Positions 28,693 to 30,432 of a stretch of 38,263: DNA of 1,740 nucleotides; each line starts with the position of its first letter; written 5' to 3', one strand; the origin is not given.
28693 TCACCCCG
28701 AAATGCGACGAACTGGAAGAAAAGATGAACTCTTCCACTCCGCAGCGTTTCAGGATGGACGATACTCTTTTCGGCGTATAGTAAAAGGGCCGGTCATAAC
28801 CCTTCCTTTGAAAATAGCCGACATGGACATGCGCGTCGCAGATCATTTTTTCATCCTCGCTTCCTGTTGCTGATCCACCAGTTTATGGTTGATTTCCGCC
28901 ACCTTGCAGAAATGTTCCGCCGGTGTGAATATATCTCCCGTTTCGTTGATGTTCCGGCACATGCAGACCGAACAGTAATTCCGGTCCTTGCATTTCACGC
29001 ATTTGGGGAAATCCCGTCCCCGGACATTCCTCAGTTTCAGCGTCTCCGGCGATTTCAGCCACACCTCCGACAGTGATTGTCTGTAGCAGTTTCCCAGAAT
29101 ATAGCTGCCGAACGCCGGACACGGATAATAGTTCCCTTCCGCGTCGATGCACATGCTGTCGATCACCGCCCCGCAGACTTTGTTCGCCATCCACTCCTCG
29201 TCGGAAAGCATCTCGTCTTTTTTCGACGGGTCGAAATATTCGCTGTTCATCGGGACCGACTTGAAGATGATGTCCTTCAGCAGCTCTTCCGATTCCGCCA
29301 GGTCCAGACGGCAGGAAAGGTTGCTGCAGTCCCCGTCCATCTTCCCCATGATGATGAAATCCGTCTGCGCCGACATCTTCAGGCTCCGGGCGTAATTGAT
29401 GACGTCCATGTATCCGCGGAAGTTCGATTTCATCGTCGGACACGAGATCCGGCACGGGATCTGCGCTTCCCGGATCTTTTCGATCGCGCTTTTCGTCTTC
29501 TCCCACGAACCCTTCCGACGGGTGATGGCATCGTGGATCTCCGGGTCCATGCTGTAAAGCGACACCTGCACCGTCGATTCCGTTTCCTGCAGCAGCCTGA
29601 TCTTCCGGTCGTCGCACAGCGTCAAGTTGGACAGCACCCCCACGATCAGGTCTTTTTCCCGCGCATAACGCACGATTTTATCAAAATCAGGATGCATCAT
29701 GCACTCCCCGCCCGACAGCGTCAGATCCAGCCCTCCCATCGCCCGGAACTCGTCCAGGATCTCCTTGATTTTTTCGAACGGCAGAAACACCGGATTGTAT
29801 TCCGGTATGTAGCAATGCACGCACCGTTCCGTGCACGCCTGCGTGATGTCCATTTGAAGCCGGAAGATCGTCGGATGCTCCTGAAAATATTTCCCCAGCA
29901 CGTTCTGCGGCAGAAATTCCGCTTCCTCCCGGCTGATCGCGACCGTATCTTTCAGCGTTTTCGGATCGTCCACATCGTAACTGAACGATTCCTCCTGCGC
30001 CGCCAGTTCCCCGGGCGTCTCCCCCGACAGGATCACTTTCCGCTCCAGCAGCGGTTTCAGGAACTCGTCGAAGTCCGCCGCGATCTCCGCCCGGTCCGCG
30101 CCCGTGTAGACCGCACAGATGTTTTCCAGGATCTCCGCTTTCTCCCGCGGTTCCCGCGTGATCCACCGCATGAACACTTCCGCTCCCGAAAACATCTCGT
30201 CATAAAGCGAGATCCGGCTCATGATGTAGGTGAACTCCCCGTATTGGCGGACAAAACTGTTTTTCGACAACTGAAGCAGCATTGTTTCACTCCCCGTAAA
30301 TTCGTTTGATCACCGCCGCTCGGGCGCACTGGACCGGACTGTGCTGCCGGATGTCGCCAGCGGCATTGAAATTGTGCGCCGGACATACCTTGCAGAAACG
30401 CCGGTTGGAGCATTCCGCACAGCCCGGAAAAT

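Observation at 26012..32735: Candidate novel RiPP-type operon: Cys-rich peptide, two RRE-rSAM/SPASM enzymes, Amidohydro_2 and a tandem GT9 glycosyltransferase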

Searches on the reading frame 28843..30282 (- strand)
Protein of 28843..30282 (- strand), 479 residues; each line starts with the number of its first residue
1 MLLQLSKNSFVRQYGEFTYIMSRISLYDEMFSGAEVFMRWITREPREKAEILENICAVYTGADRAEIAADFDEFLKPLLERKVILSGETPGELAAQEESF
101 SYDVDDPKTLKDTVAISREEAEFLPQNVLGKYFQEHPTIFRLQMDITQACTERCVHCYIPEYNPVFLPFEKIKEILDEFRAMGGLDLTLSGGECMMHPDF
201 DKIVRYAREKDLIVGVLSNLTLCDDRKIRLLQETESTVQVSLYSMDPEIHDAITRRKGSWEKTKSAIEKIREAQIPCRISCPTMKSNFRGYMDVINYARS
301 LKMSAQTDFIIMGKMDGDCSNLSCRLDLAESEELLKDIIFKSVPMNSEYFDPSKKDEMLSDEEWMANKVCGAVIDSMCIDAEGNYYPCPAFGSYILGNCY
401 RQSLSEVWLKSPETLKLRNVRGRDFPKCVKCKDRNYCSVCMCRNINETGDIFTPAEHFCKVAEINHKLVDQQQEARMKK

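Call 3: search_protein_families(library=pfam, proteins=[window:28843-30282:-], max_evalue=0.01)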
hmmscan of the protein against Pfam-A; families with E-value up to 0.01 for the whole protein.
window:28843-30282:- (479 aa): 3 families
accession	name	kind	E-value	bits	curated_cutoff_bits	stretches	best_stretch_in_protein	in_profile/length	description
PF04055.27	Radical_SAM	-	4.6e-26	92.4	29.5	1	146-279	3-146/166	Radical SAM superfamily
PF13186.11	SPASM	-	5e-07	30.3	21.5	1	370-432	1-67/67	Iron-sulfur cluster-binding domain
PF05402.18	PqqD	-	0.00071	20.3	23.4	1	43-84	28-67/67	Coenzyme PQQ synthesis protein D (PqqD)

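Call 4: search_protein_families(library=ncbifam, proteins=[window:28843-30282:-], max_evalue=0.01)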
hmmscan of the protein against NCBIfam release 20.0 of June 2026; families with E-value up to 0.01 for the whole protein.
window:28843-30282:- (479 aa): 56 families (the best 25 are shown)
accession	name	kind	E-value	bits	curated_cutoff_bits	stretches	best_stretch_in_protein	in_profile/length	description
TIGR04303.1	GeoRSP_rSAM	equivalog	1.4e-26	93.9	400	1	144-457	9-323/325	GeoRSP system radical SAM/SPASM protein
TIGR04055.1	rSAM_NirJ2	equivalog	2.7e-26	92.9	500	1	145-459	5-322/326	putative heme d1 biosynthesis radical SAM protein NirJ2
TIGR04250.1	SCM_rSAM_ScmE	equivalog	5.3e-25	88.1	400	2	143-289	6-156/358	SynChlorMet cassette radical SAM/SPASM protein ScmE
TIGR04545.1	rSAM_ahbD_hemeb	equivalog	5.3e-24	85.3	500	2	145-313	5-177/339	heme b synthase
TIGR04053.2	TIGR04053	equivalog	7.6e-24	84.6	395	1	143-306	11-181/366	TIGR04053 family radical SAM/SPASM domain-containing protein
TIGR04251.1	SCM_rSAM_ScmF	equivalog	7.6e-23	81.4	400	1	142-462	6-342/353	SynChlorMet cassette radical SAM/SPASM protein ScmF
TIGR04082.1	rSAM_for_selen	equivalog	8.1e-23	80.9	350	1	100-459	160-515/516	thio(seleno)oxazole modification radical SAM maturase SbtM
TIGR04340.1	rSAM_ACGX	hypoth_equivalog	2.2e-21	76.4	400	2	139-296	2-167/341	radical SAM/SPASM domain protein, ACGX system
TIGR03962.1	mycofact_rSAM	equivalog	6.4e-21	74.9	265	1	142-442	14-315/339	mycofactocin radical SAM maturase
NF012164.0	AlbA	equivalog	8.5e-21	73.9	850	1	134-447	107-418/442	subtilosin maturase AlbA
TIGR04051.1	rSAM_NirJ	equivalog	2.2e-20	72.9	515.45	2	146-290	8-155/354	heme d1 biosynthesis radical SAM protein NirJ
NF047865.1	rSAM_PapB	equivalog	4.4e-20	72.2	340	1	142-453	5-329/330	PapB family radical SAM/SPASM ranthipeptide maturase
NF045574.1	sacti_mat_StsB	exception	5.4e-19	68.4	625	1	135-471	91-424/466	StsB family radical SAM/SPASM domain sactipeptide maturase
TIGR02109.1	PQQ_syn_pqqE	equivalog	2.6e-18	66.1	381.35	1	142-476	9-347/358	pyrroloquinoline quinone biosynthesis protein PqqE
TIGR04546.1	rSAM_ahbC_deAc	equivalog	8.1e-17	61.1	650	1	122-287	24-189/390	12,18-didecarboxysiroheme deacetylase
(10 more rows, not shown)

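Call 8: find_encoding_contigs(protein=window:28843-30282:-, flank=10000, max_places=10)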
Protein window:28843-30282:- (479 aa): no gene with exactly this product is on record in the collection.

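Call 9: find_homologous_proteins(query=window:28843-30282:-, max_evalue=1e-10)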
Query window:28843-30282:- (479 aa): 2770 proteins with E <= 1e-10 among 8000 candidates; the best 120 are listed.
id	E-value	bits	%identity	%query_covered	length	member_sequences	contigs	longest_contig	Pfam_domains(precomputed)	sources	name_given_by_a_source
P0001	0.0e+0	1083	97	100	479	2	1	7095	PF13186.12,PF04055.28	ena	-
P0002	0.0e+0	1048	94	100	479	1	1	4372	PF13186.12,PF04055.28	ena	-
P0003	0.0e+0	1048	93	100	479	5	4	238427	PF13186.12,PF04055.28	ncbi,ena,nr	ncbi:MAG: radical SAM protein [Lentisphaeria bacterium]|nr:radical SAM protein [Lentisphaeria bacter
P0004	0.0e+0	1034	92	100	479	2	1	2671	PF13186.12,PF04055.28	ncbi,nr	ncbi:MAG: radical SAM protein [Lentisphaeria bacterium]|nr:radical SAM protein [Lentisphaeria bacter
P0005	9.9e-278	940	82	100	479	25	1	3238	PF13186.12,PF04055.28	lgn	-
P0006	6.5e-275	930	82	100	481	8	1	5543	PF13186.12,PF04055.28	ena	-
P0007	1.1e-274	930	81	100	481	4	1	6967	PF13186.12,PF04055.28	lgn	-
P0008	6.1e-274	927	82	100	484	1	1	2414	PF13186.12,PF04055.28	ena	-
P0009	3.0e-271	918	81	100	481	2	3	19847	PF13186.12,PF04055.28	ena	-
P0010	9.2e-249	844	75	99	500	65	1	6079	PF13186.12,PF04055.28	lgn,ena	-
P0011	1.3e-248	844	73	99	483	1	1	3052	PF13186.12,PF04055.28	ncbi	-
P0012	2.4e-244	829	73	99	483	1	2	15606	PF13186.12,PF04055.28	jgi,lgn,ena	-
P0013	3.7e-244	829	74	98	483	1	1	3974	PF13186.12,PF04055.28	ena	-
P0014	7.2e-244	828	74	98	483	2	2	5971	PF13186.12,PF04055.28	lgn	-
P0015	8.4e-239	811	71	100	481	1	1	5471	PF13186.12,PF04055.28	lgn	-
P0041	1.8e-225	767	68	100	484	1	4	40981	PF04055.28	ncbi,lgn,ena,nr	ncbi:MAG: radical SAM protein [Kiritimatiellae bacterium]|nr:radical SAM protein [Kiritimatiellia ba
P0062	7.3e-223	759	67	99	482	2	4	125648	PF13186.12,PF04055.28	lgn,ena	-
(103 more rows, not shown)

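Call 10: find_encoding_contigs(protein=P0003, flank=10000, max_places=2)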
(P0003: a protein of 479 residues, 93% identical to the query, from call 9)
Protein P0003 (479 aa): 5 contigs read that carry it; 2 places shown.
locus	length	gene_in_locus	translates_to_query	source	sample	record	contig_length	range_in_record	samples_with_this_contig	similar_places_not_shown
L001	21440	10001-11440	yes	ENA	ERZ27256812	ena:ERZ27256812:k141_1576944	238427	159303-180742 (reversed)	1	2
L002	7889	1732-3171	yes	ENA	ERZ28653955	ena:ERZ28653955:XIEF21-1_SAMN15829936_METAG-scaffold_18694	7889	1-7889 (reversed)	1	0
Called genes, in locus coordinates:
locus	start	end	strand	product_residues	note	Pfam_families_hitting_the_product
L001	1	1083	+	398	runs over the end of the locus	PF01075:Glyco_transf_9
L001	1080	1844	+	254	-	PF01061:ABC2_membrane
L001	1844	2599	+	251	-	PF00005:ABC_tran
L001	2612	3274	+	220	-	-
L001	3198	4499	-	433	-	PF03781:FGE-sulfatase (weak)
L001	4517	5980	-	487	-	PF00069:Pkinase, PF07714:PK_Tyr_Ser-Thr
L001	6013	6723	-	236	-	-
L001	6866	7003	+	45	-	-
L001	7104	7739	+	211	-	-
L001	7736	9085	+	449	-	PF04055:Radical_SAM, PF13186:SPASM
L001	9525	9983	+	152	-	PF01797:Y1_Tnp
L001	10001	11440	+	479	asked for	PF04055:Radical_SAM, PF13186:SPASM (weak)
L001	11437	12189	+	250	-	PF04909:Amidohydro_2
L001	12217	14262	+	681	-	PF01075:Glyco_transf_9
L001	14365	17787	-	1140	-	PF16126:DUF4838, PF06452:CBM9_1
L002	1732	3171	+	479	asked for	PF04055:Radical_SAM, PF13186:SPASM (weak)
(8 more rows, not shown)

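Call 11: find_encoding_contigs(protein=P0041, flank=10000, max_places=2)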
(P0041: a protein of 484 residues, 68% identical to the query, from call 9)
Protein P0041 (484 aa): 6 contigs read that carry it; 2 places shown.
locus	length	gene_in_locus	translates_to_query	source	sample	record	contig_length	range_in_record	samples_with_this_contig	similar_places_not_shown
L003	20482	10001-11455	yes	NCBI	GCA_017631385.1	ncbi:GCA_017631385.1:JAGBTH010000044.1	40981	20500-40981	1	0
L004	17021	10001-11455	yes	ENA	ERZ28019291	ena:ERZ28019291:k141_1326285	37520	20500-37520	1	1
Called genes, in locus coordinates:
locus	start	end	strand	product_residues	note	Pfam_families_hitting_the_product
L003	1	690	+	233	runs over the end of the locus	-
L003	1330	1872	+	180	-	PF09397:FtsK_gamma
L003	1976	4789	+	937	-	PF13229:Beta_helix (weak)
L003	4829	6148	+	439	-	PF00749:tRNA-synt_1c, PF19269:Anticodon_2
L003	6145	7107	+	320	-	PF05175:MTS, PF13649:Methyltransf_25, PF13847:Methyltransf_31 (weak)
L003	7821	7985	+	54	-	-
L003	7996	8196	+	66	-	-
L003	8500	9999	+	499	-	PF04055:Radical_SAM, PF13186:SPASM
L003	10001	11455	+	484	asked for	PF04055:Radical_SAM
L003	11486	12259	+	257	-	PF04909:Amidohydro_2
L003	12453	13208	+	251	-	PF03721:UDPG_MGDP_dh_N (weak), PF00984:UDPG_MGDP_dh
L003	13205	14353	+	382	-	PF13439:Glyco_transf_4, PF13477:Glyco_trans_4_2, PF13579:Glyco_trans_4_4, PF20706:GT4-conflict, PF00534:Glycos_transf_1, PF13692:Glyco_trans_1_4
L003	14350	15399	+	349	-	PF13524:Glyco_trans_1_2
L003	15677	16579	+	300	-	PF14486:DUF4432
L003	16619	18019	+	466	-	PF02952:Fucose_iso_C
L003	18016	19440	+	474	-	PF00370:FGGY_N, PF02782:FGGY_C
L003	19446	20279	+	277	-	PF01116:F_bP_aldolase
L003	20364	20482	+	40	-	PF00817:IMS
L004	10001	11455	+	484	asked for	PF04055:Radical_SAM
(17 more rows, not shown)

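Call 12: find_encoding_contigs(protein=P0062, flank=10000, max_places=2)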
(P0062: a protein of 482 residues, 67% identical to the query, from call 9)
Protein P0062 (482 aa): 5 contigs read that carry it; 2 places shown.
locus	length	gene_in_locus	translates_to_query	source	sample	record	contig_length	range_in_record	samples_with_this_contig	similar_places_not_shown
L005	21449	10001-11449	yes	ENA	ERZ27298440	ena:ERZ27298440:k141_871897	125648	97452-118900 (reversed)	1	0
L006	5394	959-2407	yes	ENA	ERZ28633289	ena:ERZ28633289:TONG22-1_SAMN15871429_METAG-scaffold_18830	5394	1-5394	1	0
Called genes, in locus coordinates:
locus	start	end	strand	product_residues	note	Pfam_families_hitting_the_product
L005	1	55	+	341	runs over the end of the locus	PF02885:Glycos_trans_3N, PF00591:Glycos_transf_3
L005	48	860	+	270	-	PF00218:IGPS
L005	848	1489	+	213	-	PF00697:PRAI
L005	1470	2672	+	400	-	PF00291:PALP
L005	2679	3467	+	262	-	PF00290:Trp_syntA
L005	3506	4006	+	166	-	-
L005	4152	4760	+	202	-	PF04542:Sigma70_r2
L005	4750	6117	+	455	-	PF00069:Pkinase, PF07714:PK_Tyr_Ser-Thr (weak)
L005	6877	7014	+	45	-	-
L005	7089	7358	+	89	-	-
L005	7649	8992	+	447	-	PF04055:Radical_SAM, PF13186:SPASM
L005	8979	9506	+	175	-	-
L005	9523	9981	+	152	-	PF01797:Y1_Tnp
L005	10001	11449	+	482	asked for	PF04055:Radical_SAM, PF13186:SPASM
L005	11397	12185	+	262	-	-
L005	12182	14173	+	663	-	PF01075:Glyco_transf_9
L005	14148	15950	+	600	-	PF00005:ABC_tran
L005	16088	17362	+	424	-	PF22244:GCE_fung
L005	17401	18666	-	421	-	PF13091:PLDc_2, PF00614:PLDc (faint), PF07894:SACK1 (weak), PF13091:PLDc_2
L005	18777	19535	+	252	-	PF02146:SIR2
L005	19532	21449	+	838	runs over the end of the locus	PF00270:DEAD (weak), PF00271:Helicase_C, PF08482:HrpB_C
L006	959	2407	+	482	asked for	PF04055:Radical_SAM, PF13186:SPASM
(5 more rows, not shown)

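Call 19: find_related_loci(query=A1, collection=genome_contigs, flank=10000)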
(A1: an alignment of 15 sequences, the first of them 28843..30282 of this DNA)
Query A1 (479 aa) in genome_contigs; peptide patterns used: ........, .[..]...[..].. (x = any residue, [..] = any of these).
41 stretches matched a pattern; 32 encode a relative of the query (tblastn E <= 1e-3); 32 distinct loci.
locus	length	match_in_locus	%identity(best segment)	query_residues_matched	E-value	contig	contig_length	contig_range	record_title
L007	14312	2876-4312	80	1-479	0e+0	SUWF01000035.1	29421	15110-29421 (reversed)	MAG: Lentisphaerae bacterium isolate SIG91 NODE_32218_length_29421_cov_3.747423, whole genome shotgun sequence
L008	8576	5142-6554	80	1-471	0e+0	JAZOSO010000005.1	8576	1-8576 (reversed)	MAG: Victivallaceae bacterium isolate T1900045543_YK20190237.MAGScoT_cleanbin_000025 SGB_7834_k141_4464452, whole genome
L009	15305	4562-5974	73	1-471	0e+0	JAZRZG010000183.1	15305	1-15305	MAG: Synergistaceae bacterium isolate T1900044948_TA20190001.MAGScoT_cleanbin_000059 SGB_3512_k141_1459215, whole genome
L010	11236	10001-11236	82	1-412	0e+0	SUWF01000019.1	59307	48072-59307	MAG: Lentisphaerae bacterium isolate SIG91 NODE_12325_length_59307_cov_2.665664, whole genome shotgun sequence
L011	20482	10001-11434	68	1-477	0e+0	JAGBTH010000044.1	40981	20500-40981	MAG: Kiritimatiellae bacterium isolate RGIG9427 Yak_Cecum-2__c192563, whole genome shotgun sequence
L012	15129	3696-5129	67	1-477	0e+0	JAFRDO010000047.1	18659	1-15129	MAG: Kiritimatiellae bacterium isolate RGIG2398 Goat_Ileum-4__c175304, whole genome shotgun sequence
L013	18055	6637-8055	69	1-472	0e+0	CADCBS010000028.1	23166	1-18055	uncultured bacterium isolate RUG14492 genome assembly, contig: RUG14492_asm_28, whole genome shotgun sequence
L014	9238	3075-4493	65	1-472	0e+0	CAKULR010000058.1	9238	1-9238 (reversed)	MAG: uncultured Kiritimatiellaeota bacterium isolate REFINED_METABAT215_TOP10_CONTIGS_1500_ASSEMBLY_K77_MERGED__Hadza_Mo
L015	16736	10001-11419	65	1-473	0e+0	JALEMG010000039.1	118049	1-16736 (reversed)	MAG: Lentisphaeria bacterium isolate SUG133 k141_3938298, whole genome shotgun sequence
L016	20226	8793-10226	64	2-478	0e+0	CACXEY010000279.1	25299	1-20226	uncultured bacterium isolate RUG11196 genome assembly, contig: RUG11196_asm_279, whole genome shotgun sequence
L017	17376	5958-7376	68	6-477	0e+0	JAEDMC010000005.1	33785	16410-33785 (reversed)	MAG: Kiritimatiellae bacterium isolate MAG256 NODE_1145_length_33785_cov_8.048147, whole genome shotgun sequence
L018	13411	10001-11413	63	1-471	0e+0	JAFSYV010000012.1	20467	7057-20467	MAG: Lentisphaeria bacterium isolate RGIG3598 Goat_Rumen.Co__c128745, whole genome shotgun sequence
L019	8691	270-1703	64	2-478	0e+0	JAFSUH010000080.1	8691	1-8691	MAG: Kiritimatiellae bacterium isolate RGIG3480 Goat_Rumen.Co__c1018124, whole genome shotgun sequence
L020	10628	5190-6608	62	1-473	0e+0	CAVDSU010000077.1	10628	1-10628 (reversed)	bacterium isolate H07633-L1_cleanbin_000024 genome assembly, contig: Spades_H07633-L1_contig_3505, whole genome shotgun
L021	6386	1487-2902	62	1-472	0e+0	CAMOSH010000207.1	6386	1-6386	MAG: uncultured Verrucomicrobia bacterium isolate SRR873605_bin.155_metaWRAP_v1.3_MAG genome assembly, contig: NODE_3773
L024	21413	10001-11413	62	1-471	0e+0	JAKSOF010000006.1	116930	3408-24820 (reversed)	MAG: Victivallaceae bacterium isolate Horse_feces170 MAG170_6, whole genome shotgun sequence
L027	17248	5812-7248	58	1-479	0e+0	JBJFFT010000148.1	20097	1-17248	MAG: Candidatus Spyradenecus sp. isolate EHIM02_bin.006 NODE_482_length_20097_cov_7.019908, whole genome shotgun sequenc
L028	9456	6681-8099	58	1-473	0e+0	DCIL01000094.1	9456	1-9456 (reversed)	MAG TPA_asm: Verrucomicrobia bacterium UBA1727 UBA1727_contig_27451, whole genome shotgun sequence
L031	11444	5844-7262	57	1-473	0e+0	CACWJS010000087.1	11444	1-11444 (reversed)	uncultured bacterium isolate RUG10640 genome assembly, contig: RUG10640_asm_87, whole genome shotgun sequence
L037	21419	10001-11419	57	1-473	0e+0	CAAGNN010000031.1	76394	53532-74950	MAG TPA_asm: Kiritimatiellae bacterium, isolate HGM23427, WGS project CAAGNN010000000 data, contig: SRS476839_99_k119_54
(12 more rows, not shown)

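Call 27: search_solved_structures(query=window:28843-30282:-, max_evalue=0.001)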
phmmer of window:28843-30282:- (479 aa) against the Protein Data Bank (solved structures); distinct sequences matched with E-value up to 0.001: 5.
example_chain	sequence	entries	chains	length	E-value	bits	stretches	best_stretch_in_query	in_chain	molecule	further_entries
6efn_A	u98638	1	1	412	2.5e-13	52.9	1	143-297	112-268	Sporulation killing factor maturation protein SkfB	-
6c8v_A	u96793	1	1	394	3e-05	26.3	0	134-288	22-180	Coenzyme PQQ synthesis protein E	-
7n7h_A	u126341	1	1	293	0.0002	23.5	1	145-278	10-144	VIPERIN-LIKE ENZYME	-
5vsl_A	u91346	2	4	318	0.00079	21.6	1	141-277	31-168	Radical S-adenosyl methionine domain-containing protein 2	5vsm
6q2p_A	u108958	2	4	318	0.00085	21.5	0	141-276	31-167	Radical S-adenosyl methionine domain-containing protein 2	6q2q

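Call 30: search_protein_families(library=pfam, proteins=[L005:14148-15950:+, L037:11846-13873:+, L012:5933-6502:+, L012:6499-7662:+, L027:8160-9485:+, L027:9900-11591:+, L028:3566-5317:+, L031:10303-11175:+, L005:8979-9506:+, L024:7425-7823:+], max_evalue=0.001)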
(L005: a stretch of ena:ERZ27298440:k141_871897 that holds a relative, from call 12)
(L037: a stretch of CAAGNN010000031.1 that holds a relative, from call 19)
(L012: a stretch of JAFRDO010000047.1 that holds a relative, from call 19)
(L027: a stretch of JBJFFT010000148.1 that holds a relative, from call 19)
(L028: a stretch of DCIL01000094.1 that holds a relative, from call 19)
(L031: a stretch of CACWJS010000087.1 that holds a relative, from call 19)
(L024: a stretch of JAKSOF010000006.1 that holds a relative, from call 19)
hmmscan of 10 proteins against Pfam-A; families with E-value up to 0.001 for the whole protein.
L005:14148-15950:+ (600 aa): 2 families
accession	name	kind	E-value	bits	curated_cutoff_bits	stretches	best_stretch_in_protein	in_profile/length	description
PF00005.33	ABC_tran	-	5.9e-23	82.4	25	1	365-514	1-136/137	ABC transporter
PF00664.28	ABC_membrane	-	0.0005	20.3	28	0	33-208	3-178/274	ABC transporter transmembrane region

L037:11846-13873:+ (675 aa): 4 families
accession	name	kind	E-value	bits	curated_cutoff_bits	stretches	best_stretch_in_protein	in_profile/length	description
PF00005.33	ABC_tran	-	5.1e-22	79.4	25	1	474-608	3-137/137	ABC transporter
PF13304.12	AAA_21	-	9.2e-08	32.9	27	0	579-639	237-301/304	AAA domain, putative AbiEii toxin, Type IV TA system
PF02463.25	SMC_N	-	1.2e-07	31.8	40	1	577-648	134-209/220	RecF/RecN/SMC N terminal domain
PF13401.12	AAA_22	-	0.00089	20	27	0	483-625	6-107/130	AAA domain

L012:5933-6502:+ (189 aa): 0 families

L012:6499-7662:+ (387 aa): 0 families

L027:8160-9485:+ (441 aa): 1 family
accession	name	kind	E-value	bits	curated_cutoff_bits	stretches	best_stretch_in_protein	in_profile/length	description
PF00482.28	T2SSF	-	1.9e-51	173.7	25.2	2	106-230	1-125/125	Type II secretion system (T2SS), protein F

L027:9900-11591:+ (563 aa): 2 families
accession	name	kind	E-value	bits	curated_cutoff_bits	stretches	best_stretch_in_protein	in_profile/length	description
PF00485.24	PRK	-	4.5e-10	40.1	22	1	298-496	2-189/196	Phosphoribulokinase / Uridine kinase family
PF13191.12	AAA_16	-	0.0003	21.8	32.6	0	279-320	10-49/167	AAA ATPase domain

L028:3566-5317:+ (583 aa): 0 families

L031:10303-11175:+ (290 aa): 4 families
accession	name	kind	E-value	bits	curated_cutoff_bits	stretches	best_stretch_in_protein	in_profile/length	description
PF01680.23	SOR_SNZ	-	2.7e-107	357.7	27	1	6-210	3-207/207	SOR/SNZ family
PF05690.20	ThiG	-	1e-09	38.5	23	1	193-255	166-226/247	Thiazole biosynthesis protein ThiG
PF03060.21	NMO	-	0.00032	20.6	28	0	191-237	182-226/331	Nitronate monooxygenase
PF01207.24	Dus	-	0.00086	18.9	20.4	0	189-236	171-217/311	Dihydrouridine synthase (Dus)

L005:8979-9506:+ (175 aa): 0 families

L024:7425-7823:+ (132 aa): 0 families

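Call 31: search_protein_families(library=pfam, proteins=[L003:12453-13208:+, L007:7265-7762:+, L007:7947-9047:+], max_evalue=0.001)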
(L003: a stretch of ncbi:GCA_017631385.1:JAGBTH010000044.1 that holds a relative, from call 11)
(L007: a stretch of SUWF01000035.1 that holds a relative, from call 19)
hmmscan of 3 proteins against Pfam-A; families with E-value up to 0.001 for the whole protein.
L003:12453-13208:+ (251 aa): 2 families
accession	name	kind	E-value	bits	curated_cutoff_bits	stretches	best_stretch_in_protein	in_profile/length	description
PF00984.24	UDPG_MGDP_dh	-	7.1e-16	58.5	25.4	1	147-229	2-79/94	UDP-glucose/GDP-mannose dehydrogenase family, central domain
PF03721.20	UDPG_MGDP_dh_N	-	9.4e-07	29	27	1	38-127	70-175/187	UDP-glucose/GDP-mannose dehydrogenase family, NAD binding domain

L007:7265-7762:+ (165 aa): 0 families

L007:7947-9047:+ (366 aa): 9 families
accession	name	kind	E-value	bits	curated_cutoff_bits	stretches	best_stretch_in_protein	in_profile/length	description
PF00437.27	T2SSE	-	2.8e-50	171.5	24.9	1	6-273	12-280/370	Type II/IV secretion system protein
PF25199.1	nSTAND_NTPase5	-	3.7e-06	27.3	34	1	119-172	35-88/145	Novel STAND NTPase 5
PF13401.12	AAA_22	-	0.00034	21.4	27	1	124-164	4-43/130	AAA domain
PF20720.3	nSTAND3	-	0.00038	20.6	27.2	0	124-165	16-56/155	Novel STAND NTPase 3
PF04851.21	ResIII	-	0.00046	20.6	22.5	1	119-181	18-79/164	Type III restriction enzyme, res subunit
PF13555.12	AAA_29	-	0.00047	20.3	27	0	123-146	20-43/61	P-loop containing region of AAA domain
PF01935.23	DUF87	-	0.00093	19.8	23.2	0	130-152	28-50/220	Helicase HerA, central domain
PF18766.7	SWI2_SNF2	-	0.00093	19.3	26.7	0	115-203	8-97/221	SWI2/SNF2 ATPase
PF13476.12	AAA_23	-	0.00094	20.3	27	0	108-146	17-40/201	AAA domain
